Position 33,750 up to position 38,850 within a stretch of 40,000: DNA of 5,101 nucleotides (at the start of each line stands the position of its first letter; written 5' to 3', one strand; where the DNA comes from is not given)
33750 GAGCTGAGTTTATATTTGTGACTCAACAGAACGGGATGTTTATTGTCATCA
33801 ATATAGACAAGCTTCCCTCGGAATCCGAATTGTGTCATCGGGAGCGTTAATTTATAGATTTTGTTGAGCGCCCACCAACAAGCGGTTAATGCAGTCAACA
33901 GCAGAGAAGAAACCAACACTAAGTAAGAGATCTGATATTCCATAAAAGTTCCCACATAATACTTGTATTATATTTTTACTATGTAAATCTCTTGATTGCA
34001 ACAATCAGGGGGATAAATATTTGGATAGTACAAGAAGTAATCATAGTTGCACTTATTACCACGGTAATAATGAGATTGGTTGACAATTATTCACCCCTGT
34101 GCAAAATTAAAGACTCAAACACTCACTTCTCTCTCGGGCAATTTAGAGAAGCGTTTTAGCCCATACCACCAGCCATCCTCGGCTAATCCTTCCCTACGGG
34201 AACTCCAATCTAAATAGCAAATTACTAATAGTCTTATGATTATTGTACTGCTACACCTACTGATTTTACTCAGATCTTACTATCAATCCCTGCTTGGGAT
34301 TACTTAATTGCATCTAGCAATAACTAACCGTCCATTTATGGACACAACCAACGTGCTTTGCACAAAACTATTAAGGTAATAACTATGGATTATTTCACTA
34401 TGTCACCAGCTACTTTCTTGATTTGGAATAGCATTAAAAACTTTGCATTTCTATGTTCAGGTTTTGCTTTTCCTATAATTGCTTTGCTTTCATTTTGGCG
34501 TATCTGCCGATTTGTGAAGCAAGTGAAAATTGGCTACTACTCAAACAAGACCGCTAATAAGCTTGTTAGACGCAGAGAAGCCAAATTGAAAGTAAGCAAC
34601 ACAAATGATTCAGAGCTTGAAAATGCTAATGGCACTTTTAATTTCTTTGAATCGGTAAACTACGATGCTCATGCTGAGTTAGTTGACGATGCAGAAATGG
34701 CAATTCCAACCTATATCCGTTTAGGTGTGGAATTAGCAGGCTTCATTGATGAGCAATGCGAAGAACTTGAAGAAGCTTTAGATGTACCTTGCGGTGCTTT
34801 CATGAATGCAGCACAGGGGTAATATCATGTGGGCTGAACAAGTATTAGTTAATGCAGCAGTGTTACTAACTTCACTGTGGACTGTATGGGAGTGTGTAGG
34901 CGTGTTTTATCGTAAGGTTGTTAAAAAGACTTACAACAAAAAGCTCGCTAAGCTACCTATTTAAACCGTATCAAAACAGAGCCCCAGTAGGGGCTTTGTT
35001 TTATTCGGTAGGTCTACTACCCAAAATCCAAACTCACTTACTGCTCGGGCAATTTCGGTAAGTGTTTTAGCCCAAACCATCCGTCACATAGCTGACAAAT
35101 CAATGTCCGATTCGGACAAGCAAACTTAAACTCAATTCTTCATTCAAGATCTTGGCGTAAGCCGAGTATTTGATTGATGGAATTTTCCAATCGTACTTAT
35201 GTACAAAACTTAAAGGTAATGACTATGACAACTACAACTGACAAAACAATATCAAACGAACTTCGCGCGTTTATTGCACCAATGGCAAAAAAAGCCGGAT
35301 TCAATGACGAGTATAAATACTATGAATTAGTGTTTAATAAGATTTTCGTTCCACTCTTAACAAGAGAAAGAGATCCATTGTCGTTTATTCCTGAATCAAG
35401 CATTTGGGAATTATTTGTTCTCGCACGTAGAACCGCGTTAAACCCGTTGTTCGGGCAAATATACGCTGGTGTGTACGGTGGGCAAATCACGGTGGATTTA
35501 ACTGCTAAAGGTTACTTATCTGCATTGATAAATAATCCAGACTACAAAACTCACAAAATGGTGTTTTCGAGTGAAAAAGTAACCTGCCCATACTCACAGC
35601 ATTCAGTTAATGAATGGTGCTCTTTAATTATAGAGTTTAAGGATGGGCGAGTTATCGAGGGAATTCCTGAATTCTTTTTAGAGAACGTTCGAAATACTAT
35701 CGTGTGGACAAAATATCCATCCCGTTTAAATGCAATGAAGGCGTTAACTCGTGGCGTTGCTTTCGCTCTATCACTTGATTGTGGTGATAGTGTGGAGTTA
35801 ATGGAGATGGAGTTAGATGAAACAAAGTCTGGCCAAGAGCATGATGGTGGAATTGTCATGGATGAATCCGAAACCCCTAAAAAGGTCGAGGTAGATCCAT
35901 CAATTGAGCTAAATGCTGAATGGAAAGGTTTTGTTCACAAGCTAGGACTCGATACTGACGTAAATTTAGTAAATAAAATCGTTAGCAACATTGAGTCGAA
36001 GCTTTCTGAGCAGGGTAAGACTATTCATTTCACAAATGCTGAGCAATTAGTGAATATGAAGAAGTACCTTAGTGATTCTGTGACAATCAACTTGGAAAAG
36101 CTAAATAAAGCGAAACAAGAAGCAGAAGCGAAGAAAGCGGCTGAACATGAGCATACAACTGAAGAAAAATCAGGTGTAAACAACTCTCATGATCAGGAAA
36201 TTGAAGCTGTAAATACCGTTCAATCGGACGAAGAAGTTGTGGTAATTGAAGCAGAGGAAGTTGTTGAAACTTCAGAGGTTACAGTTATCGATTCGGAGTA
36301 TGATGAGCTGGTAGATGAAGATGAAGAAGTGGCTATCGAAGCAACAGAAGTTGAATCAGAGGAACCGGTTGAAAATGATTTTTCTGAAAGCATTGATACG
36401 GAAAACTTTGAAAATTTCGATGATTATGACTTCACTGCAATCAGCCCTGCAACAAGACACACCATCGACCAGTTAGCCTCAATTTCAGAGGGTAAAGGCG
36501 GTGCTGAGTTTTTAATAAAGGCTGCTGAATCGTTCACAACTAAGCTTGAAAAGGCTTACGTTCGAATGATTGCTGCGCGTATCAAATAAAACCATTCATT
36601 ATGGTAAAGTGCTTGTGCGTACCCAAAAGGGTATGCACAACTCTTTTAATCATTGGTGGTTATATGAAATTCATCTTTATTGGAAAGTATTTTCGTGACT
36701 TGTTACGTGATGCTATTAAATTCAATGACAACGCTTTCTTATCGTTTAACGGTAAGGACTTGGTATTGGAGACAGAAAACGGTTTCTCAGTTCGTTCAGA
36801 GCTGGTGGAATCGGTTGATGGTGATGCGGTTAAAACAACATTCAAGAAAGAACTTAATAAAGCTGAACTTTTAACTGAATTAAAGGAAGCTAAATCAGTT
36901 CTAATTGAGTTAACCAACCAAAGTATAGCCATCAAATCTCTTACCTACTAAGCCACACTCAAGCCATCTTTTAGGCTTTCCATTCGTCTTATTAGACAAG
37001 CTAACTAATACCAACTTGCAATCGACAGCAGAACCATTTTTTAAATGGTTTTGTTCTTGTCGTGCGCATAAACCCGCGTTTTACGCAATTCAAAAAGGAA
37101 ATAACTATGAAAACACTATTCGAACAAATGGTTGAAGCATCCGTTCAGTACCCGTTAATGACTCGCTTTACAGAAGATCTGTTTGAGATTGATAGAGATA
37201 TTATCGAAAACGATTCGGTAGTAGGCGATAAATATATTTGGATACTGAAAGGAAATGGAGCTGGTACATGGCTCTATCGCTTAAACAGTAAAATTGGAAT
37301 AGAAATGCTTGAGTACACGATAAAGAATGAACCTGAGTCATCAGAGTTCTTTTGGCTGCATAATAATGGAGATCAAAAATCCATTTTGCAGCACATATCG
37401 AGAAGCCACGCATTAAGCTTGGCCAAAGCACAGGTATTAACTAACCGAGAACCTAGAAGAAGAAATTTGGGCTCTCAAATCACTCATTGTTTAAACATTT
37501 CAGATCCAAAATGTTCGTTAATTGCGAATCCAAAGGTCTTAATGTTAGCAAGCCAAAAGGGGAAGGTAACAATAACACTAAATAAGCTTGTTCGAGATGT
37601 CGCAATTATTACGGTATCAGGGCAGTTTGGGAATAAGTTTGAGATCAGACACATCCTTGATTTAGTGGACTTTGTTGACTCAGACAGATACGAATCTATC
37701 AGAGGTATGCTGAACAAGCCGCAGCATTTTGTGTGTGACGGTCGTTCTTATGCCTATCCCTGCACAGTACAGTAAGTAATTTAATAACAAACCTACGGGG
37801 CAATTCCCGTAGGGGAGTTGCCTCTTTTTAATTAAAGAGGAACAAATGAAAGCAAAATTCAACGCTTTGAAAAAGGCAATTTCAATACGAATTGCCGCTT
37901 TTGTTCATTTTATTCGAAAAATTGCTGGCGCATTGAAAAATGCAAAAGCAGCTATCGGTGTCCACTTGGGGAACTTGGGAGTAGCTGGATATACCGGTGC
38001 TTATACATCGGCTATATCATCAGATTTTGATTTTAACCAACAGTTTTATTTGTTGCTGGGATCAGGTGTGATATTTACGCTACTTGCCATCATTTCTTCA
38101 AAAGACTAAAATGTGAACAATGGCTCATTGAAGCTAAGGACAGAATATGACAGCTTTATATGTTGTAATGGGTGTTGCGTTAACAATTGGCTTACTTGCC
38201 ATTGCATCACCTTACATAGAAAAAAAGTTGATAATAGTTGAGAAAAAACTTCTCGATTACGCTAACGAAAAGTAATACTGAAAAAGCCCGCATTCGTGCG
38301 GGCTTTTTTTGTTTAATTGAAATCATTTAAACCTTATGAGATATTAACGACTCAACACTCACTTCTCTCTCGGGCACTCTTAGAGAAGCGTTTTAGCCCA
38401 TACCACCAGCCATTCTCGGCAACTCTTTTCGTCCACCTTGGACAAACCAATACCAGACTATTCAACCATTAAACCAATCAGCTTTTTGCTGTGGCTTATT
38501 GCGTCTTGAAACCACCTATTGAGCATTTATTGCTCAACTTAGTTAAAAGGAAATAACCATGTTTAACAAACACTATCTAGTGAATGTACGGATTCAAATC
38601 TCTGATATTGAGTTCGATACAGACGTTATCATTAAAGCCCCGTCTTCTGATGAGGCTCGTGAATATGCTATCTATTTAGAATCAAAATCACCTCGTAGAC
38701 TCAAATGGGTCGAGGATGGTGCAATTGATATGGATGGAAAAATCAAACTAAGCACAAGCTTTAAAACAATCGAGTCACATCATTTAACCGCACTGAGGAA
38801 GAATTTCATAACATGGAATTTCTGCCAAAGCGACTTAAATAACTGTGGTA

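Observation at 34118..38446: Repeated leader element of about 90 nt with three hairpins maintained by compensatory substitutions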

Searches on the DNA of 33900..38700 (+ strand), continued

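Call 101: search_dna_similar(query=window:34095-34215:+, collection=ecoli_genomes, mode=distant, max_evalue=1)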
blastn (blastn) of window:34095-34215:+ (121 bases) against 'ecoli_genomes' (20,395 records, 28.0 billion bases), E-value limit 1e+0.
No match.

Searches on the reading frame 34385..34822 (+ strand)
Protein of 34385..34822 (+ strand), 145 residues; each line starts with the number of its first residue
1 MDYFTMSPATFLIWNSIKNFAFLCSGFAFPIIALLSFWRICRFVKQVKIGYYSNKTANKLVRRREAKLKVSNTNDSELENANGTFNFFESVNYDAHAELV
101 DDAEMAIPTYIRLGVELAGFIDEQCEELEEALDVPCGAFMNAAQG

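Call 8: search_protein_families(library=pfam, proteins=[window:34385-34822:+], max_evalue=0.01)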
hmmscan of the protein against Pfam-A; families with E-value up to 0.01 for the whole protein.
window:34385-34822:+ (145 aa): 0 families

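Call 65: search_protein_families(library=ncbifam, proteins=[window:34385-34822:+], max_evalue=0.01)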
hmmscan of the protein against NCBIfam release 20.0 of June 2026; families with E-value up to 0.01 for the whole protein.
window:34385-34822:+ (145 aa): 0 families

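Call 99: search_protein_families(library=phrogs, proteins=[window:34385-34822:+], max_evalue=0.01)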
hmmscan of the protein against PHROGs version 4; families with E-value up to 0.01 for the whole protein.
window:34385-34822:+ (145 aa): 0 families
